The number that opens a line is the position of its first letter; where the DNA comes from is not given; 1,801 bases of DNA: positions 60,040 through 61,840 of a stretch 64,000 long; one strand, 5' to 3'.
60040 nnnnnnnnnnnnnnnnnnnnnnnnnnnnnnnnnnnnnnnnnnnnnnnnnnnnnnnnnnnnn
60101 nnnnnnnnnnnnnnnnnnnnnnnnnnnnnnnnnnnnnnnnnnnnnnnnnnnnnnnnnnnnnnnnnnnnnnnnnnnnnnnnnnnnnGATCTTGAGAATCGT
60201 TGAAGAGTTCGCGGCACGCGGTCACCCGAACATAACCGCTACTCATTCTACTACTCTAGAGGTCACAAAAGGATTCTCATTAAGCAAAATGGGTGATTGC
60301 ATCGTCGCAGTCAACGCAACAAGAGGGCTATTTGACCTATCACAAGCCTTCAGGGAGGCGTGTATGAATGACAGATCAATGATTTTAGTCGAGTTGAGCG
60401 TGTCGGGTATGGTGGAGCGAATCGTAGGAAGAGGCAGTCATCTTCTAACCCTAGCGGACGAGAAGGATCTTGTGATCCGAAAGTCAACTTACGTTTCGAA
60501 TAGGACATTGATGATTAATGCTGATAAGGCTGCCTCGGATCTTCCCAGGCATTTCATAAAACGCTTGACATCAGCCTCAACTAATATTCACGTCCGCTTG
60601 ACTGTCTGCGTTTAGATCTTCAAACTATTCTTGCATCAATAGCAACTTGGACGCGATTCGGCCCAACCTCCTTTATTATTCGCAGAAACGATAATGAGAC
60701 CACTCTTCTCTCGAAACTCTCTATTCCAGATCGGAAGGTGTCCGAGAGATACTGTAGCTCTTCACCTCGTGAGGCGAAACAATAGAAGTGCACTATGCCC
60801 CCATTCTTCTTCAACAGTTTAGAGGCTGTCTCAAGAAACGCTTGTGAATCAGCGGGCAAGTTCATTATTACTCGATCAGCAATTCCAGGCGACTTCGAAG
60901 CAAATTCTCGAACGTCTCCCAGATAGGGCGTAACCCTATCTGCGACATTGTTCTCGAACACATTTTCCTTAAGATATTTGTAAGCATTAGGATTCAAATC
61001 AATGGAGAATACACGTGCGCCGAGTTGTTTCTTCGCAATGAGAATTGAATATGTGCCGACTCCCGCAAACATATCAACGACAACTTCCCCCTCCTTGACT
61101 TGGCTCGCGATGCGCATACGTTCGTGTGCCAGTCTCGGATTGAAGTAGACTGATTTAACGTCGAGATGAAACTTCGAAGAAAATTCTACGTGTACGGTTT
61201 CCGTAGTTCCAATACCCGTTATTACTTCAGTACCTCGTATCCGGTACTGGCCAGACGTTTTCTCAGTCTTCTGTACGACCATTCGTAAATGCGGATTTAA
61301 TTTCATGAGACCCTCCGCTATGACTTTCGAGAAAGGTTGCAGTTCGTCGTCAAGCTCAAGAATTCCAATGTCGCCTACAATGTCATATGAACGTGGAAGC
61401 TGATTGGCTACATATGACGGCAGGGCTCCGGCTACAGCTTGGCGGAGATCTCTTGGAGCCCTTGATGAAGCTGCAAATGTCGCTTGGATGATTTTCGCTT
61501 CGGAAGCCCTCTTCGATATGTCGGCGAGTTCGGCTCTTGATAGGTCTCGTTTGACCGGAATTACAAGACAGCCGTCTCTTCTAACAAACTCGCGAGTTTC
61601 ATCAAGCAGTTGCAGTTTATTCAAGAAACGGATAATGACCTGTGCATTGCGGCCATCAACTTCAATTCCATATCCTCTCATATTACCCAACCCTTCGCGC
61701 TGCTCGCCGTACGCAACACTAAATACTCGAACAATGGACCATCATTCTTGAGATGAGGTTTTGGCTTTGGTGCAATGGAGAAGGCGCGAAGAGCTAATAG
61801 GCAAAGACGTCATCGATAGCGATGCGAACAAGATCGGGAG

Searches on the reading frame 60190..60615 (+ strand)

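Call 92: search_protein_families(library=pfam, proteins=[window:60190-60615:+], max_evalue=0.001)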
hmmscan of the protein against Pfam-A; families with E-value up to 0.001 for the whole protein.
window:60190-60615:+ (141 aa): 1 family
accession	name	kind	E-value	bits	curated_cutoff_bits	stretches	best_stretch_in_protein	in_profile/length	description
PF04027.18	DUF371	-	2.2e-46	157.5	25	1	8-139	2-132/133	Domain of unknown function (DUF371)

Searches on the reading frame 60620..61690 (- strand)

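Call 33: search_protein_families(library=pfam, proteins=[window:60620-61690:-], max_evalue=0.001)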
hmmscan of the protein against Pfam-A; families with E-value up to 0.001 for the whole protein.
window:60620-61690:- (356 aa): 13 families
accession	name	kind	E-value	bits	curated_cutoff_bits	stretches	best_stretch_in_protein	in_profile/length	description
PF02475.24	TRM5-TYW2_MTfase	-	8.8e-48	162.8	28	1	165-307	1-140/164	TRM5/TYW2 methyltransferase domain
PF25133.1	TYW2_N_2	-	3e-15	56.5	27.7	1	82-159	1-76/79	TYW2 N-terminal domain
PF13847.12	Methyltransf_31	-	4.7e-09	36.5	27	1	199-304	2-112/145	Methyltransferase domain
PF13649.12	Methyltransf_25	-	1.3e-06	29.5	27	1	204-297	1-97/97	Methyltransferase domain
PF09445.16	Methyltransf_15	-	4.2e-06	26.9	22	1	202-266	2-64/165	RNA cap guanine-N2 methyltransferase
PF05175.20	MTS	-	1.1e-05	25.5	23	1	200-298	31-135/170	Methyltransferase small domain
PF06325.19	PrmA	-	1.6e-05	25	22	1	195-300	156-257/296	Ribosomal protein L11 methyltransferase (PrmA)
PF02005.22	TRM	-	7e-05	22.6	27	1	177-296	16-146/376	N2,N2-dimethylguanosine tRNA methyltransferase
PF00107.32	ADH_zinc_N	-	0.00021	21.7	31.8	0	210-300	1-86/129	Zinc-binding dehydrogenase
PF08704.16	GCD14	-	0.00035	20.8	26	1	197-312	37-152/247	tRNA methyltransferase complex GCD14 subunit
PF18093.7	Trm5_N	-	0.00048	20.3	22.7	1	8-52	1-45/47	tRNA methyltransferase 5 N-terminal domain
PF03602.21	Cons_hypoth95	-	0.00048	20.3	24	0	199-297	40-140/182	Conserved hypothetical protein 95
PF08241.18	Methyltransf_11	-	0.00085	20.4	21.2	0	210-299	6-93/95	Methyltransferase domain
